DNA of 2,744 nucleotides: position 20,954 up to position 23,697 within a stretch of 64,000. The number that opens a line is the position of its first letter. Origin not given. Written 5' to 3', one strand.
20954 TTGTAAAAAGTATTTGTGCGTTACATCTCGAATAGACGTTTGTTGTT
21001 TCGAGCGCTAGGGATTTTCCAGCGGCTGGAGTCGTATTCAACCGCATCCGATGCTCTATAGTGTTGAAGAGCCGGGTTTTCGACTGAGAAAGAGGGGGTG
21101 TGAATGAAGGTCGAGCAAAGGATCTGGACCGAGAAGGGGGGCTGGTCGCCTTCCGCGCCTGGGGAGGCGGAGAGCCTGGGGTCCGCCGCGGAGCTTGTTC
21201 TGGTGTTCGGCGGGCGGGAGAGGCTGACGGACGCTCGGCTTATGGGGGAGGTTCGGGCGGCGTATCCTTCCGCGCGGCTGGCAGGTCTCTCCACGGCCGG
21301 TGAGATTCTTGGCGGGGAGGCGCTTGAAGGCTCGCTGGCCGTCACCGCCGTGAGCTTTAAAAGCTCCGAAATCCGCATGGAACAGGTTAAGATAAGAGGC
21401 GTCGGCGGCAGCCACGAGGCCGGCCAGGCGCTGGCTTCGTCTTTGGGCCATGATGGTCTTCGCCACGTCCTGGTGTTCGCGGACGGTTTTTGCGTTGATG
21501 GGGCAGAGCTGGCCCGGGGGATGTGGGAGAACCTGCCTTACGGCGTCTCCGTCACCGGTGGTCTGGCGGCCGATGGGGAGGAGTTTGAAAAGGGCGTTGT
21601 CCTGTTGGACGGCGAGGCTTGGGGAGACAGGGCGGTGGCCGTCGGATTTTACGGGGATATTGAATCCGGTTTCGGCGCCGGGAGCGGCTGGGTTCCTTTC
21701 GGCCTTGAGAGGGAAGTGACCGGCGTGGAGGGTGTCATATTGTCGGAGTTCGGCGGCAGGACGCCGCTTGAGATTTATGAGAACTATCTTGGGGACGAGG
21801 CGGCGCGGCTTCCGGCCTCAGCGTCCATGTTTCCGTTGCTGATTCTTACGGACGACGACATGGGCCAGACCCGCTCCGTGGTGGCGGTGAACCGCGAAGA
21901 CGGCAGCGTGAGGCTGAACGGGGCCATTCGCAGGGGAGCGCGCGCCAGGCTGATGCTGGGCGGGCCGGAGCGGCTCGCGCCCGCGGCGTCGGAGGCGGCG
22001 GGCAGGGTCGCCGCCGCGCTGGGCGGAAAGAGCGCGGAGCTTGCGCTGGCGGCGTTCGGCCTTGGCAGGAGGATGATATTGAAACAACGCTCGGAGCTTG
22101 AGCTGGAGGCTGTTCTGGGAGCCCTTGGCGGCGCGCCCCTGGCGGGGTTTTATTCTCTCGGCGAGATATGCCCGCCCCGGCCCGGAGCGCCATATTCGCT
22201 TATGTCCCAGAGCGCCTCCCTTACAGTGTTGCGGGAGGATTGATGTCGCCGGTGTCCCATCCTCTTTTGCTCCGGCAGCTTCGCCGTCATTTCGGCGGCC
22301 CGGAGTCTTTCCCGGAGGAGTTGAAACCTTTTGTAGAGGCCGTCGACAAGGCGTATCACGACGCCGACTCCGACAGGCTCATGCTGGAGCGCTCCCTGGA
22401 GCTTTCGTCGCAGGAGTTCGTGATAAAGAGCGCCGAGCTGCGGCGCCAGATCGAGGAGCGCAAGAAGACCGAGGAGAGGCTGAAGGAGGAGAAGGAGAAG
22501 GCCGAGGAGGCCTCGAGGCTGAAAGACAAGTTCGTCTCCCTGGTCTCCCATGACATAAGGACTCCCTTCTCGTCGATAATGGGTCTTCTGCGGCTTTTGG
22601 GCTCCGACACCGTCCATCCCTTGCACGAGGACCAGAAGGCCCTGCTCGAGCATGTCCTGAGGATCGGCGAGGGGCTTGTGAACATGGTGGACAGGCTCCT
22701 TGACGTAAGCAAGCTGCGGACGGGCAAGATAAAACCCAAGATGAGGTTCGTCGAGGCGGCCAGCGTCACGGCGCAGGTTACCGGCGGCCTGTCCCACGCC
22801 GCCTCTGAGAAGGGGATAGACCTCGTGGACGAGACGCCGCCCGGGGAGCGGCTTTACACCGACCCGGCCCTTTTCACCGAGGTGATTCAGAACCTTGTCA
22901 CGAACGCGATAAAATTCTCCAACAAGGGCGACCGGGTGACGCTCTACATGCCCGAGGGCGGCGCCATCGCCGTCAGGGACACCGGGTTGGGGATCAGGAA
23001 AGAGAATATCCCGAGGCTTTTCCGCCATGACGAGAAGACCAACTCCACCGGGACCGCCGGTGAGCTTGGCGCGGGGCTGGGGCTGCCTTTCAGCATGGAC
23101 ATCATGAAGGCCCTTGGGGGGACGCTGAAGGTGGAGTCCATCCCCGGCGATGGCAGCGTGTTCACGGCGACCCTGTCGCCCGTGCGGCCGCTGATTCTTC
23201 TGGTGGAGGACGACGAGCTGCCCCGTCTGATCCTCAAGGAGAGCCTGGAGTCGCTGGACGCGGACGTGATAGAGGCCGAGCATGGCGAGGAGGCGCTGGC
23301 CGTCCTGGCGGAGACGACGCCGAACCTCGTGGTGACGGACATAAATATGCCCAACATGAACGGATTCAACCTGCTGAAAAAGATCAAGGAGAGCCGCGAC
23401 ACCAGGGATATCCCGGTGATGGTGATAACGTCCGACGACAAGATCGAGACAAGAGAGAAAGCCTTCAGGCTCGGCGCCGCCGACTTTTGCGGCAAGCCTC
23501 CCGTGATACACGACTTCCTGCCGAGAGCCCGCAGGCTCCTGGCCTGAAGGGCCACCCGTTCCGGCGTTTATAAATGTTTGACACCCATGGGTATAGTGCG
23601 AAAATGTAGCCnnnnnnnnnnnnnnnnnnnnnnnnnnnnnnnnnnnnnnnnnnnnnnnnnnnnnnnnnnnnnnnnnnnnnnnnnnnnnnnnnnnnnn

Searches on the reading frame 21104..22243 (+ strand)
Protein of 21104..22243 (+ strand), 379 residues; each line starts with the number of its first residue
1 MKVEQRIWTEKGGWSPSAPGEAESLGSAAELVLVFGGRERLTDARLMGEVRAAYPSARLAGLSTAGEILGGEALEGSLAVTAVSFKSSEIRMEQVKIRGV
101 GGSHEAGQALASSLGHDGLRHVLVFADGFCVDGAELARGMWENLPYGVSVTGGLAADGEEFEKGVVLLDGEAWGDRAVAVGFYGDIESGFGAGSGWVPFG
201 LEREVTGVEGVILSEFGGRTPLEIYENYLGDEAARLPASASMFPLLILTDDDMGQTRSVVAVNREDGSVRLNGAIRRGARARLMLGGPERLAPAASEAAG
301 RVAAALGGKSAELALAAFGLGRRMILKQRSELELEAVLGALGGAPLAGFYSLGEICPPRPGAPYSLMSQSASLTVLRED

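Call 22: search_protein_families(library=pfam, proteins=[window:21104-22243:+], max_evalue=0.0001)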
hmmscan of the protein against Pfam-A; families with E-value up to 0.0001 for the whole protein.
window:21104-22243:+ (379 aa): 2 families
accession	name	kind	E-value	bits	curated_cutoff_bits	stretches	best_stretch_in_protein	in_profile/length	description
PF08495.15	FIST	-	6e-38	131.1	23.2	1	31-219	2-189/189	FIST N domain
PF10442.14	FIST_C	-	3e-26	92.6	28.5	1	222-357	2-131/131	FIST C domain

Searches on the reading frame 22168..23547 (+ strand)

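Call 22: search_protein_families(library=pfam, proteins=[window:22168-23547:+], max_evalue=0.0001)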
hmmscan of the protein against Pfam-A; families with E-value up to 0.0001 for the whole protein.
window:22168-23547:+ (459 aa): 3 families
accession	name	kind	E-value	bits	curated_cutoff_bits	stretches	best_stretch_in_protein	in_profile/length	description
PF00072.30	Response_reg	-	4.2e-24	85.3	30.2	1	343-444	1-100/111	Response regulator receiver domain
PF02518.31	HATPase_c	-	3.7e-18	66.4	26.4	1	232-337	2-108/111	Histidine kinase-, DNA gyrase B-, and HSP90-like ATPase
PF00512.31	HisKA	-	2.7e-14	53.4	26.9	1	119-186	2-66/66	His Kinase A (phospho-acceptor) domain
